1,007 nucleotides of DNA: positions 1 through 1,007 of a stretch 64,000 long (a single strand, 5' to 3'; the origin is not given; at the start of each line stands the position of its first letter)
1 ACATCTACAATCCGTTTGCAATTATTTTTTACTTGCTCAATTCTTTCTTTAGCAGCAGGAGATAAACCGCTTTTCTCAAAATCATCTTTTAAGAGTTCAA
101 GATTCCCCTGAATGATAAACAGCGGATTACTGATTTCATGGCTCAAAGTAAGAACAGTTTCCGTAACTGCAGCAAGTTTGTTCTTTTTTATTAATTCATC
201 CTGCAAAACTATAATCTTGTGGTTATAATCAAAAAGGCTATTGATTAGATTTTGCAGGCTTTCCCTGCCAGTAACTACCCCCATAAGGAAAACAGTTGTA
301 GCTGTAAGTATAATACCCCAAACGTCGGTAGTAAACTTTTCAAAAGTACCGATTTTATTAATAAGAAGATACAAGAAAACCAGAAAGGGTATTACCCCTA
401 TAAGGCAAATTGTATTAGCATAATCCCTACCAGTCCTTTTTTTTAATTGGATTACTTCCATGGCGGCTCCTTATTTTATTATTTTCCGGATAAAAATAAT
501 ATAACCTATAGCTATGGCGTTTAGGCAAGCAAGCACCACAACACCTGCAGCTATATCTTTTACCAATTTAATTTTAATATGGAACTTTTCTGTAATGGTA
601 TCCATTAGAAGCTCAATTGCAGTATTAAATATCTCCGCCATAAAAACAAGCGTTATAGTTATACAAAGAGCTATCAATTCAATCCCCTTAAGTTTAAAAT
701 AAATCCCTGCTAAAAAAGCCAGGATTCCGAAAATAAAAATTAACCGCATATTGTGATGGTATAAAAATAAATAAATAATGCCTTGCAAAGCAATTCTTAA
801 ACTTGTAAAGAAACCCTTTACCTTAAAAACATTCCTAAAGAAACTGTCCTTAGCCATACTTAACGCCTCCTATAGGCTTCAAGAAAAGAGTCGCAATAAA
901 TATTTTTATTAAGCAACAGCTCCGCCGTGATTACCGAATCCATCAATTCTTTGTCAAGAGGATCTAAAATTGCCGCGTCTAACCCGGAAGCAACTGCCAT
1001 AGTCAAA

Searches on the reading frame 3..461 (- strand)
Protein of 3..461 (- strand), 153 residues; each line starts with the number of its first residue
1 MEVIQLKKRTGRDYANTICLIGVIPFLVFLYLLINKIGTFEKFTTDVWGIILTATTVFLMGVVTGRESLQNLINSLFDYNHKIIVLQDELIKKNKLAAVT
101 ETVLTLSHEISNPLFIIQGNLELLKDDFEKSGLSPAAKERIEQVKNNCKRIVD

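Call 42: search_protein_families(library=pfam, proteins=[window:3-461:-])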
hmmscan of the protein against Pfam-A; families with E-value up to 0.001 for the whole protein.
window:3-461:- (153 aa): 1 family
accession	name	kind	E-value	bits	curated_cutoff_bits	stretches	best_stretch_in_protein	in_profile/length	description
PF00512.31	HisKA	-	2.7e-08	34.1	26.9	1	102-152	5-51/66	His Kinase A (phospho-acceptor) domain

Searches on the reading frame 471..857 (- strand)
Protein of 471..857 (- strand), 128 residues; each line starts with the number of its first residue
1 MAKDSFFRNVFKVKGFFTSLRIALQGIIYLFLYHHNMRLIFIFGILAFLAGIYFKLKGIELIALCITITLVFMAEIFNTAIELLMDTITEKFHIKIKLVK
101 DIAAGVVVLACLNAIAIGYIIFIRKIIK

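Call 3: search_protein_families(library=pfam, proteins=[window:471-857:-])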
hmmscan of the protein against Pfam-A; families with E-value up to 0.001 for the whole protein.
window:471-857:- (128 aa): 1 family
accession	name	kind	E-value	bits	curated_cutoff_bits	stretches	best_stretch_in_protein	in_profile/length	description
PF01219.24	DAGK_prokar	-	3.5e-27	94.7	22.3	1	22-122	2-102/102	Prokaryotic diacylglycerol kinase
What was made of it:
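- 471..857 (-): dgkA, the downstream boundary of the module (housekeeping). PF01219 94.7 bits (call 3).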

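Call 4: search_protein_families(library=ncbifam, proteins=[window:471-857:-])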
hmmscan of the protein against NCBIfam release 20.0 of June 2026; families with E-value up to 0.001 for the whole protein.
window:471-857:- (128 aa): 0 families

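Call 28: search_protein_families(library=pfam, proteins=[L081:4042-5955:+, L081:5958-6458:+, L081:6482-7792:+, L081:7811-9988:+, L051:6164-9991:+, L059:8862-10019:+, L081:2421-3284:+, L081:15828-16244:+, L066:8865-10019:+])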
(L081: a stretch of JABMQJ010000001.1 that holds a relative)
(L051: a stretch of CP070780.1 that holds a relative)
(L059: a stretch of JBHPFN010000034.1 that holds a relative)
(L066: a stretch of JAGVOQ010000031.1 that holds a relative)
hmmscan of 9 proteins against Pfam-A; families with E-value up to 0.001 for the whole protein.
L081:4042-5955:+ (637 aa): 1 family
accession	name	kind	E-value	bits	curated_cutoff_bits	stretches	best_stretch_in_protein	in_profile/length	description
PF03063.25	Prismane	-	5.1e-170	566.9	27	1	41-604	1-512/513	Prismane/CO dehydrogenase family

L081:5958-6458:+ (166 aa): 9 families
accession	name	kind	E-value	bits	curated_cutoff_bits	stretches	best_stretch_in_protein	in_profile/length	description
PF13247.11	Fer4_11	-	6.1e-18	65.3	26.2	1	66-152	7-98/100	4Fe-4S dicluster domain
PF12838.12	Fer4_7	-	1.1e-10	42.2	27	2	68-116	1-52/52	4Fe-4S dicluster domain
PF13187.11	Fer4_9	-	1.1e-09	38.5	27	2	101-148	1-51/52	4Fe-4S dicluster domain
PF12837.12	Fer4_6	-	6.6e-09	35.7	25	1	98-117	5-24/24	4Fe-4S binding domain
PF00037.32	Fer4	-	3.1e-08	33.5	21.1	1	98-117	4-23/24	4Fe-4S binding domain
PF14697.11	Fer4_21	-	1.6e-06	28.6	35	2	68-116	7-56/59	4Fe-4S dicluster domain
PF13484.11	Fer4_16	-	3.8e-06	28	30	0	101-123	1-22/66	4Fe-4S double cluster binding domain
PF13237.11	Fer4_10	-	1.6e-05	25.2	25.5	0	68-113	8-53/53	4Fe-4S dicluster domain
PF25160.1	LdpA_Fe-S-bd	-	0.00067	19.8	27.6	1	74-118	6-44/49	LdpA Fe-S cluster-binding domain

L081:6482-7792:+ (436 aa): 9 families
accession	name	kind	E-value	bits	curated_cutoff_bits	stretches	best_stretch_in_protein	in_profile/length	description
PF07992.20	Pyr_redox_2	-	2e-65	221.6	26.1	1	9-305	2-291/291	Pyridine nucleotide-disulphide oxidoreductase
PF00070.33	Pyr_redox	-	1.2e-16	61.4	22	1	151-228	2-80/82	Pyridine nucleotide-disulphide oxidoreductase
PF18267.7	Rubredoxin_C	-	2.3e-14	53.5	25.9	1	326-392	3-70/70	Rubredoxin NAD+ reductase C-terminal domain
PF13738.12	Pyr_redox_3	-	2.5e-06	27.4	30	0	75-262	94-286/305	Pyridine nucleotide-disulphide oxidoreductase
PF13450.12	NAD_binding_8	-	5.4e-06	27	21.9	0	12-38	1-25/68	NAD(P)-binding Rossmann-like domain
PF03486.20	HI0933_like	-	6.6e-06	26.2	50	0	9-35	2-28/244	HI0933-like protein Rossmann domain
PF01266.30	DAO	-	2.9e-05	24.2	27.9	0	151-201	2-52/353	FAD dependent oxidoreductase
PF00890.30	FAD_binding_2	-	4.2e-05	23.4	20.4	0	151-185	2-36/414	FAD binding domain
PF02254.24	TrkA_N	-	0.00013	22.7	23.8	0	151-200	1-50/116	TrkA-N domain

L081:7811-9988:+ (725 aa): 3 families
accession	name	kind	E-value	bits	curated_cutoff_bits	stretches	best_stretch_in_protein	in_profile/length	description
PF19436.4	ACS_CODH_B_C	-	3.8e-120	400.4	25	1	482-725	1-245/245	ACS/CODH beta subunit C-terminal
PF03598.20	CdhC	-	4.1e-64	215.6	24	1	317-471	1-155/155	CO dehydrogenase/acetyl-CoA synthase complex beta subunit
PF18537.6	CODH_A_N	-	1.2e-25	89.7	32.2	1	21-110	1-83/83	Carbon monoxide dehydrogenase subunit alpha N-terminal domain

L051:6164-9991:+ (1275 aa): 6 families
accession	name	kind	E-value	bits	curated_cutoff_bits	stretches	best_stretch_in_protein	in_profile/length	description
PF19436.4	ACS_CODH_B_C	-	3.1e-118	394.1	25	2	1055-1275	24-245/245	ACS/CODH beta subunit C-terminal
PF03598.20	CdhC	-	6.2e-65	218.3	24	1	317-471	1-155/155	CO dehydrogenase/acetyl-CoA synthase complex beta subunit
PF18537.6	CODH_A_N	-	3e-26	91.7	32.2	1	21-110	1-83/83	Carbon monoxide dehydrogenase subunit alpha N-terminal domain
PF14528.11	LAGLIDADG_3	-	1.8e-21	76.6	22.5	2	728-789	2-60/82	LAGLIDADG-like domain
PF14890.11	Intein_splicing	-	2.2e-18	67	35.8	1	513-1055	1-155/155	Intein splicing domain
PF05204.19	Hom_end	-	1.9e-06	28.4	21.1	0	731-778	16-61/110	Homing endonuclease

L059:8862-10019:+ (385 aa): 1 family
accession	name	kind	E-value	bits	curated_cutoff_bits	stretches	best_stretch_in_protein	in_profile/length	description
PF01969.22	Ni_insertion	-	5.8e-108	361.8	22.1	1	4-370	1-375/375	Nickel insertion protein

L081:2421-3284:+ (287 aa): 2 families
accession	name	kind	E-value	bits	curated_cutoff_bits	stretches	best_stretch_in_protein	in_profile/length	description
PF02882.25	THF_DHG_CYH_C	-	3.1e-62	209.1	27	1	124-284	1-159/160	Tetrahydrofolate dehydrogenase/cyclohydrolase, NAD(P)-binding domain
PF00763.28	THF_DHG_CYH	-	1.7e-35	122.2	32.8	1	6-121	1-115/115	Tetrahydrofolate dehydrogenase/cyclohydrolase, catalytic domain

L081:15828-16244:+ (138 aa): 1 family
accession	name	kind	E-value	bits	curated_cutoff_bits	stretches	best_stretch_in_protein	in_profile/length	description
PF01894.22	UPF0047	-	3.5e-35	121.1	27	1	19-135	1-117/117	Uncharacterised protein family UPF0047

L066:8865-10019:+ (384 aa): 1 family
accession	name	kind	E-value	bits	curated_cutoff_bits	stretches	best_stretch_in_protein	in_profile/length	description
PF01969.22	Ni_insertion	-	1.9e-100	337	22.1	1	4-368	1-374/375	Nickel insertion protein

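Call 50: search_protein_families(library=pfam, proteins=[L027:922-1485:+, L027:1500-2531:+, L027:2528-3319:+, L027:3313-3969:+, L027:10187-11368:+, L027:11308-12189:+, L027:12194-13462:+, L027:13504-14541:+, L053:9315-9932:+, L053:8071-8910:+])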
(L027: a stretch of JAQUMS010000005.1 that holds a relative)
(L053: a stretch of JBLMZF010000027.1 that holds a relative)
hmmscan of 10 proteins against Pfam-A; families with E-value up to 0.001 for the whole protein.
L027:922-1485:+ (187 aa): 2 families
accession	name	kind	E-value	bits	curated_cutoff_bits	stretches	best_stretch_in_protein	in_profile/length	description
PF00117.34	GATase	-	3e-62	210.1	22.8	1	3-185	1-187/190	Glutamine amidotransferase class-I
PF07722.19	Peptidase_C26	-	4.6e-10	40.1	20.5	1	67-170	100-219/219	Peptidase C26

L027:1500-2531:+ (343 aa): 2 families
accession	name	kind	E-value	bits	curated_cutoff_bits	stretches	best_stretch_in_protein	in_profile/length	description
PF00591.27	Glycos_transf_3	-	1.2e-90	304.1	27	1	74-324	2-252/253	Glycosyl transferase family, a/b domain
PF02885.22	Glycos_trans_3N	-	8.3e-16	58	26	1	3-64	1-62/63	Glycosyl transferase family, helical bundle domain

L027:2528-3319:+ (263 aa): 2 families
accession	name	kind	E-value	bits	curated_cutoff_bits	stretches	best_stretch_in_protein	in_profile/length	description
PF00218.27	IGPS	-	2.1e-80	270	27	1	7-259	1-253/254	Indole-3-glycerol phosphate synthase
PF05690.20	ThiG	-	0.00022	21.1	23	0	216-253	176-213/247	Thiazole biosynthesis protein ThiG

L027:3313-3969:+ (218 aa): 1 family
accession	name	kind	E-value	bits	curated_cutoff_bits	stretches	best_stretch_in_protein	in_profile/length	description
PF00697.28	PRAI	-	1.6e-41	142.6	22.7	1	4-193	1-184/193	N-(5'phosphoribosyl)anthranilate (PRA) isomerase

L027:10187-11368:+ (393 aa): 1 family
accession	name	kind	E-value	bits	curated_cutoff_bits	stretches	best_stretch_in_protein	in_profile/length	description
PF00291.31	PALP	-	8.3e-48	163.7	35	1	53-378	4-295/295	Pyridoxal-phosphate dependent enzyme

L027:11308-12189:+ (293 aa): 1 family
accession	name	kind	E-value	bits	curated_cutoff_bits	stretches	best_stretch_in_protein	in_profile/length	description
PF00290.26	Trp_syntA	-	1.8e-88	296.3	27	1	40-278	1-240/259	Tryptophan synthase alpha chain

L027:12194-13462:+ (422 aa): 2 families
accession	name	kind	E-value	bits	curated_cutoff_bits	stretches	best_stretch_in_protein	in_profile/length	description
PF00675.25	Peptidase_M16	-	3.4e-38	131.3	22.3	1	12-159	1-148/149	Insulinase (Peptidase family M16)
PF05193.26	Peptidase_M16_C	-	4.2e-38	131.5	23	1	165-339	1-179/181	Peptidase M16 inactive domain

L027:13504-14541:+ (345 aa): 2 families
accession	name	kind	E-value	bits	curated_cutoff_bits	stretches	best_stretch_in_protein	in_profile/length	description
PF01595.25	CNNM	-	1.4e-46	158.9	28.4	1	10-189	2-181/181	Cyclin M transmembrane N-terminal domain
PF00571.33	CBS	-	6.9e-17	62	24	2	274-323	7-56/57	CBS domain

L053:9315-9932:+ (205 aa): 1 family
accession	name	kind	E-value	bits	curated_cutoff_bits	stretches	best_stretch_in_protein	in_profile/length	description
PF00697.28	PRAI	-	8.3e-45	153.3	22.7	1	4-200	1-192/193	N-(5'phosphoribosyl)anthranilate (PRA) isomerase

L053:8071-8910:+ (279 aa): 1 family
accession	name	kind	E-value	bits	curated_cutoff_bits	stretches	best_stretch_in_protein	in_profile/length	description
PF00218.27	IGPS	-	7.5e-72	242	27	1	6-275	1-253/254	Indole-3-glycerol phosphate synthase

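Call 73: search_protein_families(library=pfam, proteins=[L106:5087-5884:+, L106:5947-8481:+, L106:8478-9899:+, L106:9877-10482:+, L106:10572-11828:+, L106:12195-13253:+, L106:13246-14055:+, L106:14024-15070:+, L053:6472-7047:+, L053:6936-8054:+])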
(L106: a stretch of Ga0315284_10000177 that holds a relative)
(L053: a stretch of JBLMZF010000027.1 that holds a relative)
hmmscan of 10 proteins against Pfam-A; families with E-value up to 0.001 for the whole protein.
L106:5087-5884:+ (265 aa): 14 families
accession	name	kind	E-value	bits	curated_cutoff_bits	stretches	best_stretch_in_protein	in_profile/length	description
PF07719.23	TPR_2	-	2.7e-16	58.7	27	1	51-82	2-33/34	Tetratricopeptide repeat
PF13181.12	TPR_8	-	7.8e-14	51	25.7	2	55-82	6-33/34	Tetratricopeptide repeat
PF00515.34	TPR_1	-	9.5e-13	47.8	27.8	2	54-82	5-33/34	Tetratricopeptide repeat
PF13431.12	TPR_17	-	4.6e-11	42.5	24.4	2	106-137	1-32/34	Tetratricopeptide repeat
PF14559.12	TPR_19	-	3.4e-10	40.5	25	2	62-102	3-43/68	Tetratricopeptide repeat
PF13424.12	TPR_12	-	2e-09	37.9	30.1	1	50-114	3-75/77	Tetratricopeptide repeat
PF13414.12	TPR_11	-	1.6e-08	34.5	26.8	1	62-97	6-41/42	TPR repeat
PF13428.12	TPR_14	-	4.8e-08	33.4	23.5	0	53-92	4-43/44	Tetratricopeptide repeat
PF13176.12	TPR_7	-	8.3e-08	32.2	27.9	0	120-143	1-24/36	Tetratricopeptide repeat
PF10373.15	EST1_DNA_bind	-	3.5e-07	30.5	22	1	69-127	1-59/282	Est1 DNA/RNA binding domain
PF13374.12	TPR_10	-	6e-07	29.7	27.5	0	119-143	3-27/42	Tetratricopeptide repeat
PF23914.1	TPR_CcmH_CycH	-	8.8e-07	29.3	42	1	60-153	60-156/158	Cytochrome c-type biogenesis protein H TPR domain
PF13432.12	TPR_16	-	2.9e-05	24.9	32.7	0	55-116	2-63/65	Tetratricopeptide repeat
PF07219.19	HemY_N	-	0.00042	20.8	31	0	205-245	51-91/107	HemY protein N-terminus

L106:5947-8481:+ (844 aa): 5 families
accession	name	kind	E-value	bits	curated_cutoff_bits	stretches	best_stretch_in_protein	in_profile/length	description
PF00476.26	DNA_pol_A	-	1.5e-160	534.7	34.3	1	464-839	3-381/381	DNA polymerase family A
PF02739.22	5_3_exonuc_N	-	6.2e-58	195.6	34.3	1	6-169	2-164/164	5'-3' exonuclease, N-terminal resolvase-like domain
PF01367.25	5_3_exonuc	-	2.9e-33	114.7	40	1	170-265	1-96/97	5'-3' exonuclease, C-terminal SAM fold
PF22619.2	DNA_polI_exo1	-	2.6e-12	47.2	27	1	336-400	38-100/140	DNA polymerase I, ribonuclease H-like domain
PF01612.26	DNA_pol_A_exo1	-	0.00026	21.3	23.6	1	339-402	67-129/173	3'-5' exonuclease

L106:8478-9899:+ (473 aa): 5 families
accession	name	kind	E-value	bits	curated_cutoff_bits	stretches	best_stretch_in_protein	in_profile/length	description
PF08323.17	Glyco_transf_5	-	1.7e-85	287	22.7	1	2-239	1-238/239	Starch synthase catalytic domain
PF00534.26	Glycos_transf_1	-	1e-16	61.4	26.4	1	289-434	8-157/172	Glycosyl transferases group 1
PF13692.12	Glyco_trans_1_4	-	3.6e-15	56.9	27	1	298-433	3-140/142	Glycosyl transferases group 1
PF13439.12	Glyco_transf_4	-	2.6e-07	31.3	28.5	1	116-188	61-125/170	Glycosyltransferase Family 4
PF20706.3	GT4-conflict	-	5.6e-05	22.7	26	1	293-449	194-354/385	Family 4 Glycosyltransferase in conflict systems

L106:9877-10482:+ (201 aa): 4 families
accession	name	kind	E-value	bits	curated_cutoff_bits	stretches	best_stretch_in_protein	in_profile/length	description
PF01121.26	CoaE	-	1.7e-54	184.7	27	1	10-186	1-178/180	Dephospho-CoA kinase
PF13401.12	AAA_22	-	3.2e-05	24.7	27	1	11-85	7-65/130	AAA domain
PF13671.12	AAA_33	-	0.00025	21.8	27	0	14-124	4-82/143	AAA domain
PF13238.12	AAA_18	-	0.00038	21.4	29.4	1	12-78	1-57/128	AAA domain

L106:10572-11828:+ (418 aa): 5 families
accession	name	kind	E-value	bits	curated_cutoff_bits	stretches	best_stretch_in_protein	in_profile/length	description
PF07497.18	Rho_RNA_bind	-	2.7e-34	117.2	27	1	55-128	2-73/73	Rho termination factor, RNA-binding domain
PF00006.31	ATP-synt_ab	-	2.5e-27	96.3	29.5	1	159-363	2-211/213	ATP synthase alpha/beta family, nucleotide-binding domain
PF07498.18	Rho_N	-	8.6e-16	58.1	24.9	1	9-50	2-43/43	Rho termination factor, N-terminal domain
PF22707.2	S1CSD-TOTE-2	-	9.1e-05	22.8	27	1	55-102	4-40/60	S1/CSD-like domain 2 of the TOTE conflict systems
PF05729.18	NACHT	-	0.00069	19.9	26.7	0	182-276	11-99/167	NACHT domain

L106:12195-13253:+ (352 aa): 2 families
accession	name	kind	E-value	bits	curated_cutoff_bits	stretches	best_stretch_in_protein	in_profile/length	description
PF03462.23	PCRF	-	6e-67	225.7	24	1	8-202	1-194/194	PCRF domain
PF00472.26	RF-1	-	6e-43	145.9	35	1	210-319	2-116/116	RF-1 domain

L106:13246-14055:+ (269 aa): 16 families
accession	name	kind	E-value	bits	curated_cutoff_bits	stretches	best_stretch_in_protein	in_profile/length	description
PF05175.20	MTS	-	6.9e-18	65.3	23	1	80-174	17-108/170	Methyltransferase small domain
PF13847.12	Methyltransf_31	-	4.4e-12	46.4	27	1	94-243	3-127/145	Methyltransferase domain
PF06325.19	PrmA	-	7e-11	42.6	22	1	95-171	162-233/296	Ribosomal protein L11 methyltransferase (PrmA)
PF13649.12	Methyltransf_25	-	8.1e-11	42.9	27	1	98-182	1-84/97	Methyltransferase domain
PF17827.6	PrmC_N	-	1.6e-10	41.8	23.4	1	3-53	21-71/71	PrmC N-terminal domain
PF08242.18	Methyltransf_12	-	4e-07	31.1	30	1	99-170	1-71/98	Methyltransferase domain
PF08241.18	Methyltransf_11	-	6.1e-07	30.4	21.2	1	99-171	1-67/95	Methyltransferase domain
PF02384.22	N6_Mtase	-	6.6e-06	26.1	20.4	1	68-240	28-199/311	N-6 DNA Methylase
PF01170.24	UPF0020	-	8.4e-06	26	22.3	1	119-174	77-131/197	RMKL-like, methyltransferase domain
PF12847.13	Methyltransf_18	-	4.3e-05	24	27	1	96-159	16-79/151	Methyltransferase domain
PF10294.15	Methyltransf_16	-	6.2e-05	23.2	21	1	91-156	43-109/174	Lysine methyltransferase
PF02005.22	TRM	-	0.00019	21.2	27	1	67-152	19-108/376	N2,N2-dimethylguanosine tRNA methyltransferase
PF09445.16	Methyltransf_15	-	0.00041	20.4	22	1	98-173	4-80/165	RNA cap guanine-N2 methyltransferase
PF05971.18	Methyltransf_10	-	0.00062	19.6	23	0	93-174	100-187/299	RNA methyltransferase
PF02475.24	TRM5-TYW2_MTfase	-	0.00063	20.2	28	0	98-154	40-96/164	TRM5/TYW2 methyltransferase domain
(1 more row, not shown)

L106:14024-15070:+ (349 aa): 1 family
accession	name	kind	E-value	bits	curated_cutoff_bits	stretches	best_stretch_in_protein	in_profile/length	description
PF00275.25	EPSP_synthase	-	1.2e-85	288.2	22.8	1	15-349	2-348/417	EPSP synthase (3-phosphoshikimate 1-carboxyvinyltransferase)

L053:6472-7047:+ (191 aa): 2 families
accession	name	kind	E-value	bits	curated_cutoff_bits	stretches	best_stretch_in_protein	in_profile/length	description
PF00117.34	GATase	-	4.1e-62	209.7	22.8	1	3-185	1-187/190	Glutamine amidotransferase class-I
PF07722.19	Peptidase_C26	-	4.7e-08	33.5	20.5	1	72-170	105-219/219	Peptidase C26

L053:6936-8054:+ (372 aa): 2 families
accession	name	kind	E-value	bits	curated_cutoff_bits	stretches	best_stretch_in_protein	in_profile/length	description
PF00591.27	Glycos_transf_3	-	5.3e-90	301.9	27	1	110-360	3-253/253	Glycosyl transferase family, a/b domain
PF02885.22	Glycos_trans_3N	-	1.2e-18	67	26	1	40-101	2-63/63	Glycosyl transferase family, helical bundle domain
